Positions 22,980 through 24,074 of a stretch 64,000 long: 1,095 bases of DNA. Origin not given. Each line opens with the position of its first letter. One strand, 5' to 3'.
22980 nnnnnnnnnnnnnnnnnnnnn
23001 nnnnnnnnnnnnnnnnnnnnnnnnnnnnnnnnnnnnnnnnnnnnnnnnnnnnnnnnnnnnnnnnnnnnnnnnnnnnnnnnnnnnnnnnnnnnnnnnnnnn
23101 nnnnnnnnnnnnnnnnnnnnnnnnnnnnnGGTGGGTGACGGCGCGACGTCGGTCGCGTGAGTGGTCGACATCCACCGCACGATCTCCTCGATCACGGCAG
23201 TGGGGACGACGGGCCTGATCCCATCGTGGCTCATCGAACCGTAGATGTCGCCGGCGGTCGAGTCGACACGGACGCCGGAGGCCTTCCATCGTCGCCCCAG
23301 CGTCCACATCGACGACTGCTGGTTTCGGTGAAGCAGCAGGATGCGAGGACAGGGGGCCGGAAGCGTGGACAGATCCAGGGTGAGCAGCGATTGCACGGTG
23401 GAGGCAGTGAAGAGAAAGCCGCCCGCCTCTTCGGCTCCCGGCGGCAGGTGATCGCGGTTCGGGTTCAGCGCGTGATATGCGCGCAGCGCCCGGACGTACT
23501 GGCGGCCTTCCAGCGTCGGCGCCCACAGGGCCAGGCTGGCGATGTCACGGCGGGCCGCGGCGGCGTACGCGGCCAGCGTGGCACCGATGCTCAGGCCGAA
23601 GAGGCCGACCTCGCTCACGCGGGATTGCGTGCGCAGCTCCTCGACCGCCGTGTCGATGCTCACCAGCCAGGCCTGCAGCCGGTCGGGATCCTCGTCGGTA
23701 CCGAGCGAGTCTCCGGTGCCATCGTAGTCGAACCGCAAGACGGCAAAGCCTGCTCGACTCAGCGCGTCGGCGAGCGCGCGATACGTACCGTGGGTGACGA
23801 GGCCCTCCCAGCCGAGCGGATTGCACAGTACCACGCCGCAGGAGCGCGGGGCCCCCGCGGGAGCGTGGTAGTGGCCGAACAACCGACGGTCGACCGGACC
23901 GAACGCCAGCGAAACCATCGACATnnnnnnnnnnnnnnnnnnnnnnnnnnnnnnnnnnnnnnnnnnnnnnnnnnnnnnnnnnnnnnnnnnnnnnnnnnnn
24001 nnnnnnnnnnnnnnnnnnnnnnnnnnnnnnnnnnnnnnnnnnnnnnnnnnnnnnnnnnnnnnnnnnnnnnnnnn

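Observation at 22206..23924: Single polypeptide fusing a hydrolase-2-like and a hydrolase-1-like domain, with Ser and Cys nucleophile elbows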

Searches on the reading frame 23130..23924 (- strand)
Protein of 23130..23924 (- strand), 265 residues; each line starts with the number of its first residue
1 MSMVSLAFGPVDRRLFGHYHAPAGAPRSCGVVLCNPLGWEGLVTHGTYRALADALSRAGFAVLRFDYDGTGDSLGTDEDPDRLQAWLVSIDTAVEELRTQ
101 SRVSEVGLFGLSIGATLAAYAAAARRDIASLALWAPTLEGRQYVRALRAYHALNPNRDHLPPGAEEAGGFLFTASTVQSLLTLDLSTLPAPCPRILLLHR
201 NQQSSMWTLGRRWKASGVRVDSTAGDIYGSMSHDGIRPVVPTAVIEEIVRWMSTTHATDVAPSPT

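Call 27: find_homologous_proteins(query=window:23130-23924:-)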
Query seq(265 aa) (265 aa): 25 proteins with E <= 0.001 among 8000 candidates.
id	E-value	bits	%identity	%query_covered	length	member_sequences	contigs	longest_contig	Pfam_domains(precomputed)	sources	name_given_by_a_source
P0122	9.5e-48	181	40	98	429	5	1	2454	PF20408.5,PF00561.27,PF12146.16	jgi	jgi:alpha-beta hydrolase superfamily lysophospholipase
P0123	6.0e-43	165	41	97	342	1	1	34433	PF12146.16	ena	-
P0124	1.8e-40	157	38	94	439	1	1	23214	PF12697.14,PF01738.25,PF00561.27,PF12146.16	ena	-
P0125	1.2e-39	154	46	70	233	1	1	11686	PF12146.16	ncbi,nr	ncbi:MAG TPA: alpha/beta hydrolase, partial [Polyangiales bacterium]|nr:alpha/beta hydrolase [Polyan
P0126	9.7e-37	145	35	88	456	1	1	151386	PF00561.27,PF12146.16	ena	-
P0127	1.9e-35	140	45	63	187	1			PF12697.14,PF12146.16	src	-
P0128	4.1e-34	136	38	81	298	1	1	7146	PF12146.16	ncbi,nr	ncbi:MAG: alpha/beta hydrolase, partial [Betaproteobacteria bacterium]|nr:alpha/beta hydrolase [Beta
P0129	9.4e-34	135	44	68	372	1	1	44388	PF20408.5,PF00561.27,PF12146.16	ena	-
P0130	5.3e-29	119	37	94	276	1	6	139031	PF00561.27,PF12146.16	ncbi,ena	-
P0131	8.8e-28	115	46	55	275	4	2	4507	PF00561.27,PF12146.16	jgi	jgi:uncharacterized protein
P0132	2.7e-27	114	51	47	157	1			PF12146.16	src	-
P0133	1.1e-26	112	34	100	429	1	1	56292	PF12146.16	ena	-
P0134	1.6e-26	111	43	58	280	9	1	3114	PF12697.14,PF12146.16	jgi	-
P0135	6.2e-26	109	38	82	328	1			PF12697.14,PF12146.16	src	-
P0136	6.9e-26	109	44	58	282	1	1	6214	PF00561.27,PF12146.16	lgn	-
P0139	6.2e-23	99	38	66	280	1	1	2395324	-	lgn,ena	-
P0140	9.8e-22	95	45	51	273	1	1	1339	PF02129.25,PF00561.27,PF12146.16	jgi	jgi:exosortase A-associated hydrolase 2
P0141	3.6e-21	94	43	51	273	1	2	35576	PF02129.25,PF00561.27,PF12146.16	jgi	jgi:uncharacterized protein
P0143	3.7e-18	84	45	55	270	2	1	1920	PF12146.16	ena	-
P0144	2.5e-15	74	40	55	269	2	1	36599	-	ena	-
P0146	2.7e-13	68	36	51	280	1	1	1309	PF02129.25,PF12697.14,PF00561.27,PF12146.16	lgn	-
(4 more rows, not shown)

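Call 29: search_protein_families(library=ncbifam, proteins=[P0130, P0131, P0134, P0136, P0139, P0140, P0141, P0143, P0144, P0146], max_evalue=1e-10)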
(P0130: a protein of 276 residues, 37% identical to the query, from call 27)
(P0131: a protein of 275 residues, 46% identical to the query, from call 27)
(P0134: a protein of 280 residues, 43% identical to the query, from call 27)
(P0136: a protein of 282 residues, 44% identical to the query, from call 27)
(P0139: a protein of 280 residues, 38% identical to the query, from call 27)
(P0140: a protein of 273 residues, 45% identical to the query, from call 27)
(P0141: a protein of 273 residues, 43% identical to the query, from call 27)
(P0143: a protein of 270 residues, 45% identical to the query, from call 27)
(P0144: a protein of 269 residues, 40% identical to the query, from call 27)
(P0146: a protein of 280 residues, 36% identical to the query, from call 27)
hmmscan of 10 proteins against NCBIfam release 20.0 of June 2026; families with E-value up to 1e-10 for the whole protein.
P0130 (276 aa): 1 family
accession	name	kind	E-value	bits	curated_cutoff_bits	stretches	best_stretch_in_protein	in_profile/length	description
TIGR03101.1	hydr2_PEP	hypoth_equivalog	1.6e-23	83.6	202.75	1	14-144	5-133/266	hydrolase 2, exosortase A system-associated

P0131 (275 aa): 1 family
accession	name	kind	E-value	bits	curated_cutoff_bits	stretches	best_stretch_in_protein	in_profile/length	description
TIGR03101.1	hydr2_PEP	hypoth_equivalog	9.2e-27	94.2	202.75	1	23-201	20-195/266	hydrolase 2, exosortase A system-associated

P0134 (280 aa): 2 families
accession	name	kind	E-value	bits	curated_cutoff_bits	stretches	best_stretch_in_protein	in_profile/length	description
TIGR03101.1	hydr2_PEP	hypoth_equivalog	4.4e-29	101.8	202.75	1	19-160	11-151/266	hydrolase 2, exosortase A system-associated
TIGR03100.1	hydr1_PEP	hypoth_equivalog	9.3e-11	41.5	168.45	0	13-121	7-112/274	hydrolase 1, exosortase A system-associated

P0136 (282 aa): 2 families
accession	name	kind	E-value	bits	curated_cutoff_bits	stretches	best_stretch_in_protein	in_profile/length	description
TIGR03101.1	hydr2_PEP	hypoth_equivalog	1.3e-29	103.6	202.75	1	18-177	10-168/266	hydrolase 2, exosortase A system-associated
TIGR03100.1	hydr1_PEP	hypoth_equivalog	1.3e-11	44.3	168.45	1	10-82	4-74/274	hydrolase 1, exosortase A system-associated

P0139 (280 aa): 1 family
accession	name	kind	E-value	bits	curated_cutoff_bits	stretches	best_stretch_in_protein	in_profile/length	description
TIGR03101.1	hydr2_PEP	hypoth_equivalog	1.4e-26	93.6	202.75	1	18-158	11-150/266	hydrolase 2, exosortase A system-associated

P0140 (273 aa): 2 families
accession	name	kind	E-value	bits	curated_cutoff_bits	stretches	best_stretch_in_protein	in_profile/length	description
TIGR03101.1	hydr2_PEP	hypoth_equivalog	8.1e-38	130.4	202.75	1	4-266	1-264/266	hydrolase 2, exosortase A system-associated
TIGR03100.1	hydr1_PEP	hypoth_equivalog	1.9e-14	53.6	168.45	1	11-137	10-135/274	hydrolase 1, exosortase A system-associated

P0141 (273 aa): 2 families
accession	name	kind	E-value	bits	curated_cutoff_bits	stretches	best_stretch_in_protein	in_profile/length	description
TIGR03101.1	hydr2_PEP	hypoth_equivalog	1.3e-38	133.1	202.75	1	5-266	2-264/266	hydrolase 2, exosortase A system-associated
TIGR03100.1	hydr1_PEP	hypoth_equivalog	1e-12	47.9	168.45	1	42-138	41-136/274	hydrolase 1, exosortase A system-associated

P0143 (270 aa): 1 family
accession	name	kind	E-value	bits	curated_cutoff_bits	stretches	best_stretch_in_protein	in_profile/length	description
TIGR03101.1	hydr2_PEP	hypoth_equivalog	2.5e-27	96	202.75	1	12-245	11-248/266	hydrolase 2, exosortase A system-associated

P0144 (269 aa): 1 family
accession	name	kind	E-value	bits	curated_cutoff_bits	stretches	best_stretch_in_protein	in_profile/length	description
TIGR03101.1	hydr2_PEP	hypoth_equivalog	3.3e-33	115.4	202.75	1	12-244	11-247/266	hydrolase 2, exosortase A system-associated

P0146 (280 aa): 3 families
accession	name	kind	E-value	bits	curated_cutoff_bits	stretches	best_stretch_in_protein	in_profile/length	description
TIGR03101.1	hydr2_PEP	hypoth_equivalog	7.1e-31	107.7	202.75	1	12-244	1-231/266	hydrolase 2, exosortase A system-associated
TIGR03100.1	hydr1_PEP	hypoth_equivalog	1.7e-13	50.5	168.45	1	11-149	2-138/274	hydrolase 1, exosortase A system-associated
NF047920.1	lactonase_UilS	equivalog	1.4e-11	44.6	400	1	34-149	23-136/285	UilS family quorum-quenching N-acyl-homoserine lactonase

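Call 54: find_encoding_contigs(protein=P0139, flank=10000, max_places=1)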
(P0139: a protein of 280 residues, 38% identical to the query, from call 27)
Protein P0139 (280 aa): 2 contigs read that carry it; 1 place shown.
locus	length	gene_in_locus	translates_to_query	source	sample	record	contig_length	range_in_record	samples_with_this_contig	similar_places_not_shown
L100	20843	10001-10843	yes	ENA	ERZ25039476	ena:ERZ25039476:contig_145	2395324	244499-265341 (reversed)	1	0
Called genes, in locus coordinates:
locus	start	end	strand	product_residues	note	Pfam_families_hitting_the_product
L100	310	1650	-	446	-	-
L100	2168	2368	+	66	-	PF00550:PP-binding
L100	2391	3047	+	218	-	-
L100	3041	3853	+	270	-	PF00202:Aminotran_3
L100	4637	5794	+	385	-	-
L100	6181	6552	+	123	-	PF00501:AMP-binding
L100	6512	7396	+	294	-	-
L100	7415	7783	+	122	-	PF00668:Condensation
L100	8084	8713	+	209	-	-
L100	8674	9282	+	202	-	PF00550:PP-binding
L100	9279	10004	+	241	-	PF01648:ACPS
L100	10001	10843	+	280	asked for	-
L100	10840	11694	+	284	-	PF12697:Abhydrolase_6 (weak), PF00561:Abhydrolase_1 (weak), PF12146:Hydrolase_4 (weak)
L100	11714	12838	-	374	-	-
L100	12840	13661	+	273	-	-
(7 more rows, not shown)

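Call 56: find_encoding_contigs(protein=P0141, flank=10000, max_places=1)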
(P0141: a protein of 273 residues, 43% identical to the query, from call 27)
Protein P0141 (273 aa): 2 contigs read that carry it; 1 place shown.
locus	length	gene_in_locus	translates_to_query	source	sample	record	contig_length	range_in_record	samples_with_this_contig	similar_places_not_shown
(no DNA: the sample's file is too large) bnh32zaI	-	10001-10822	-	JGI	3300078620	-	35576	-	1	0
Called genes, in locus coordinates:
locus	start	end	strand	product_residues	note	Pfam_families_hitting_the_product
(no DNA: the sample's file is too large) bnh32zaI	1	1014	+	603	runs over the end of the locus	PF03600:CitMHS, PF02080:TrkA_C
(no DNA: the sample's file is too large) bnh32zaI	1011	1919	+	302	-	PF01507:PAPS_reduct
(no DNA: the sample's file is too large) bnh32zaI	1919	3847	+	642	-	PF00009:GTP_EFTU, PF01926:MMR_HSR1 (faint), PF22594:GTP-eEF1A_C, PF01583:APS_kinase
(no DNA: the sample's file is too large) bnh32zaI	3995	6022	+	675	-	PF13522:GATase_6, PF13537:GATase_7, PF00733:Asn_synthase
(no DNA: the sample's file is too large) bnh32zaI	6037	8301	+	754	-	-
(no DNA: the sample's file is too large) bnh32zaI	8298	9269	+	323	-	PF00535:Glycos_transf_2, PF10111:Glyco_tranf_2_2, PF13641:Glyco_tranf_2_3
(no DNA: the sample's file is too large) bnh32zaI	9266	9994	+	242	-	PF01522:Polysacc_deac_1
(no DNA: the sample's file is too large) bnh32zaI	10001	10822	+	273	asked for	PF02129:Peptidase_S15, PF12146:Hydrolase_4, PF00561:Abhydrolase_1 (weak)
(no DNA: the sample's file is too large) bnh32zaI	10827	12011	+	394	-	PF15632:ATPgrasp_Ter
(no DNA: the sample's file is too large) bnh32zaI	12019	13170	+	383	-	PF13439:Glyco_transf_4, PF13579:Glyco_trans_4_4, PF20706:GT4-conflict (weak), PF00534:Glycos_transf_1, PF13692:Glyco_trans_1_4, PF13524:Glyco_trans_1_2 (weak)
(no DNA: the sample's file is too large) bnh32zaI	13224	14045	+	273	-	PF01209:Ubie_methyltran, PF02353:CMAS, PF03141:Methyltransf_29 (weak), PF13489:Methyltransf_23, PF13649:Methyltransf_25, PF13847:Methyltransf_31, PF08241:Methyltransf_11, PF08242:Methyltransf_12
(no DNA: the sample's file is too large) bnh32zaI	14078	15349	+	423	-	PF13439:Glyco_transf_4 (weak), PF00534:Glycos_transf_1 (weak), PF13692:Glyco_trans_1_4, PF13524:Glyco_trans_1_2 (weak)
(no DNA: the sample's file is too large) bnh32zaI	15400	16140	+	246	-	PF05050:Methyltransf_21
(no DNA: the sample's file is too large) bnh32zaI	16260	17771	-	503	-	PF01943:Polysacc_synt, PF13440:Polysacc_synt_3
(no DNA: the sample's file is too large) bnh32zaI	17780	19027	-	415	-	PF13439:Glyco_transf_4, PF13579:Glyco_trans_4_4, PF00534:Glycos_transf_1, PF13692:Glyco_trans_1_4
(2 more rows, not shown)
